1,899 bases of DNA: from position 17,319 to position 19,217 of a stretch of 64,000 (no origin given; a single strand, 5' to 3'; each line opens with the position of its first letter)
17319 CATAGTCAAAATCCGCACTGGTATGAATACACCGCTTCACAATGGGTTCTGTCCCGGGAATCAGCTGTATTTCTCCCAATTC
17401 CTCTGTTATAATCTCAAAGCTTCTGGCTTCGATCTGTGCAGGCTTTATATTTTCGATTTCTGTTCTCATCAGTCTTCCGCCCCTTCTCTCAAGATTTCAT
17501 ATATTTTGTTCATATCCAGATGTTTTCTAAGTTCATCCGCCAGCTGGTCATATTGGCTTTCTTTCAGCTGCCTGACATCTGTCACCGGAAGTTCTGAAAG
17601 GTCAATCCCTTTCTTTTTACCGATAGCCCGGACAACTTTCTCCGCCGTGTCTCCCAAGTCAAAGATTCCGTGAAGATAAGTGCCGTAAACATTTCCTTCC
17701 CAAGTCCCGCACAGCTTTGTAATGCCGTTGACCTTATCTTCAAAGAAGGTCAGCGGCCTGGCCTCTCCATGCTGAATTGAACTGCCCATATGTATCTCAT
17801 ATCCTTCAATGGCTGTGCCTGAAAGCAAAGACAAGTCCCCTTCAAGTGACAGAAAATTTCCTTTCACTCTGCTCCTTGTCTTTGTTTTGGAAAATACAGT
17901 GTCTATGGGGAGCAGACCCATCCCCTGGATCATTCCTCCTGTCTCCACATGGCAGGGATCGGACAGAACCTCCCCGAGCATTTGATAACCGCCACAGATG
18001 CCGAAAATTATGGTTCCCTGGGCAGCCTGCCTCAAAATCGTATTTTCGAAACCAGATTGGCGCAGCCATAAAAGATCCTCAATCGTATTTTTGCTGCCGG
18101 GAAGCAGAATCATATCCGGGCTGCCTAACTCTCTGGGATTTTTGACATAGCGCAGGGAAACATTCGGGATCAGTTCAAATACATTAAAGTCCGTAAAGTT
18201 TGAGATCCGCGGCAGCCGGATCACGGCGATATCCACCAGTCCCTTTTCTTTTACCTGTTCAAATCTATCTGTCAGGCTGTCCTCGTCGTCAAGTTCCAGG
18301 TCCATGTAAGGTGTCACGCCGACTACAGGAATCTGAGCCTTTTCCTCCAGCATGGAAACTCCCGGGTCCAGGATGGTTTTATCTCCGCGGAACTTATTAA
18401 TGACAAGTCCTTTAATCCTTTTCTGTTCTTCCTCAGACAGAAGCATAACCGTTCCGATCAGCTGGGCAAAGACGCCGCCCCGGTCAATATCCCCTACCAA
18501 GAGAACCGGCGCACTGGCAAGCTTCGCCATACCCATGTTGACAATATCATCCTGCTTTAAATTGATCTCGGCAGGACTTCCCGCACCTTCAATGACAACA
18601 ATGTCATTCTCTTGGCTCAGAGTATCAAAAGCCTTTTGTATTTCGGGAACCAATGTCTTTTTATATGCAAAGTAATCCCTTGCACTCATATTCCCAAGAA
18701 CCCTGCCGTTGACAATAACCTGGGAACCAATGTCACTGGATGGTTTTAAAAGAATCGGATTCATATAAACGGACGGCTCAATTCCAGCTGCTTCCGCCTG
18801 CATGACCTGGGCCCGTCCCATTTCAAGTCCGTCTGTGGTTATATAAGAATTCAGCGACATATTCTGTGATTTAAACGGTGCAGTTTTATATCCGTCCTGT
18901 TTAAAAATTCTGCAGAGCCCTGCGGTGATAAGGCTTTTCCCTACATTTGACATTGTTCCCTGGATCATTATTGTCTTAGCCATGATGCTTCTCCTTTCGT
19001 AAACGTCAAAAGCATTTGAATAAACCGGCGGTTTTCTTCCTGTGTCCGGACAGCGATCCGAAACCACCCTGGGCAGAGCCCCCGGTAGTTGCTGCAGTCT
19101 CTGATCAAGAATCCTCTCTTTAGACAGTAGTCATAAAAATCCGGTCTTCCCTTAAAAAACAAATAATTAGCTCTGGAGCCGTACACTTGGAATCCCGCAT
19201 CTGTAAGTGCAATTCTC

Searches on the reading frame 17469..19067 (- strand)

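Call 85: search_protein_families(library=pfam, proteins=[window:17469-19067:-], max_evalue=1e-8)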
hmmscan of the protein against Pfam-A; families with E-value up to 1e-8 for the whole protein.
window:17469-19067:- (532 aa): 3 families
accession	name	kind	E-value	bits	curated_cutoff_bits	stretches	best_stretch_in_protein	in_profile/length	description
PF07685.20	GATase_3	-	5.9e-53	179.8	27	1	279-470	1-192/196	CobB/CobQ-like glutamine amidotransferase domain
PF01656.29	CbiA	-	3.9e-20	72.5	25.4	1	33-255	1-112/125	CobQ/CobB/MinD/ParA nucleotide binding domain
PF13500.12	AAA_26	-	1.7e-19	70.9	27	1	31-256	1-192/198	AAA domain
